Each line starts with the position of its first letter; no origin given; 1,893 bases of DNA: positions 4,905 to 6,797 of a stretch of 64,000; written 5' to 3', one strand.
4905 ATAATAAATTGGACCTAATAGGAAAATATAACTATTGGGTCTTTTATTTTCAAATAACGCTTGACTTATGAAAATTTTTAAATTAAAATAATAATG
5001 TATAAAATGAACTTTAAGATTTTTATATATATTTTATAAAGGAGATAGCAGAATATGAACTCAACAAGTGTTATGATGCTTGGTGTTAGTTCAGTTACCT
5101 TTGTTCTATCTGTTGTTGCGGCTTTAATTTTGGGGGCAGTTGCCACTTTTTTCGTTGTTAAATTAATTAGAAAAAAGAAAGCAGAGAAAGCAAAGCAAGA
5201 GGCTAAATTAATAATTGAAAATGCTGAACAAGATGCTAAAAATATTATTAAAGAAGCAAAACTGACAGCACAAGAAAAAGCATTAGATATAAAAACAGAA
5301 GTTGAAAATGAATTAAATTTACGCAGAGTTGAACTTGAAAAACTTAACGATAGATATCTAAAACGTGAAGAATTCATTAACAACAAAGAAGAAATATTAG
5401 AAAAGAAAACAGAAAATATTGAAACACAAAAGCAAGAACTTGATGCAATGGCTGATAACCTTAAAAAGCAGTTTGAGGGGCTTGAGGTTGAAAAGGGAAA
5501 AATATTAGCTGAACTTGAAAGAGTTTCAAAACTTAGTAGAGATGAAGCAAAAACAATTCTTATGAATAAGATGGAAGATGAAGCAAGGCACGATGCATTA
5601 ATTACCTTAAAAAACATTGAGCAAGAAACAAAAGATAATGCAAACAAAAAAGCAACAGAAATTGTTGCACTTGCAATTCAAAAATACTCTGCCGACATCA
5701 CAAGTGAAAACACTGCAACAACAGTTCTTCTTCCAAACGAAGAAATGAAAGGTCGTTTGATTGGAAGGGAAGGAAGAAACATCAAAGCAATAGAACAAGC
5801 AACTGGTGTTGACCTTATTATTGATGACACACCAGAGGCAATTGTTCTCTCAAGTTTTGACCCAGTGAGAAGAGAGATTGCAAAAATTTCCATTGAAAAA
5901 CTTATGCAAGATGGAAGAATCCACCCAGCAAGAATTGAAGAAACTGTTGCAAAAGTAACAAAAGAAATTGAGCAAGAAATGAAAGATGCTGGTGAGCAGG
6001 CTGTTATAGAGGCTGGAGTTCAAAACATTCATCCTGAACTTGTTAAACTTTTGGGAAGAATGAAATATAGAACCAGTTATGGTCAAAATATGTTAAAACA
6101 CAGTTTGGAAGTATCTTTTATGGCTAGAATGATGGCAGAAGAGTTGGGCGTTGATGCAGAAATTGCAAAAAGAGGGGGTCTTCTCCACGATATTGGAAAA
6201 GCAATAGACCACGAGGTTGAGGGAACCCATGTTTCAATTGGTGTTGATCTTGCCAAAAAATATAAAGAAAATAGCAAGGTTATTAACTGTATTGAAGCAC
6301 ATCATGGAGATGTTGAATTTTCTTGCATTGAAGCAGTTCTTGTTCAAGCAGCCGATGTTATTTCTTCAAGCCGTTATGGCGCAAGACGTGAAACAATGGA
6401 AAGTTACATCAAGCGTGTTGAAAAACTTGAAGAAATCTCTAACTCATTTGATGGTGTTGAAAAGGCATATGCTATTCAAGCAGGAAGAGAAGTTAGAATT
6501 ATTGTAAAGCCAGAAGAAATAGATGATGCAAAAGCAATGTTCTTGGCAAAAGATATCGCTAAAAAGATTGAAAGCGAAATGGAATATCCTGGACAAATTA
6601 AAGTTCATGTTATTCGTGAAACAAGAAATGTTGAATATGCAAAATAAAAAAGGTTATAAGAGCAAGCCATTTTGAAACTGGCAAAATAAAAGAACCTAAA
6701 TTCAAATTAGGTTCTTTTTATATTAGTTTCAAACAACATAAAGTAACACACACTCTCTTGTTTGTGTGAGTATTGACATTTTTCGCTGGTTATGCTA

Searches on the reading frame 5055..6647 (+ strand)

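Call 53: search_protein_families(library=pfam, proteins=[window:5055-6647:+], max_evalue=0.001)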
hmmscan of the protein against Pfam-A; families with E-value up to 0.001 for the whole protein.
window:5055-6647:+ (530 aa): 5 families
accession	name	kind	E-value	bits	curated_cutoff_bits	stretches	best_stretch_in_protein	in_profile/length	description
PF12072.13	RNase_Y_N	-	2e-45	155.1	32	1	17-214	3-200/201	RNase Y N-terminal region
PF01966.28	HD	-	5.3e-19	69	22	1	347-437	2-114/116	HD domain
PF00013.35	KH_1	-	5.3e-08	32.9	21.5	1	223-281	3-65/66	KH domain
PF08668.18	HDOD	-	9.6e-06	25.7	22.9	1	344-400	93-150/196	HDOD domain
PF13083.13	KH_KhpA-B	-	0.00025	21.3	32.1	0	214-247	21-55/73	KhpA/KhpB, KH domain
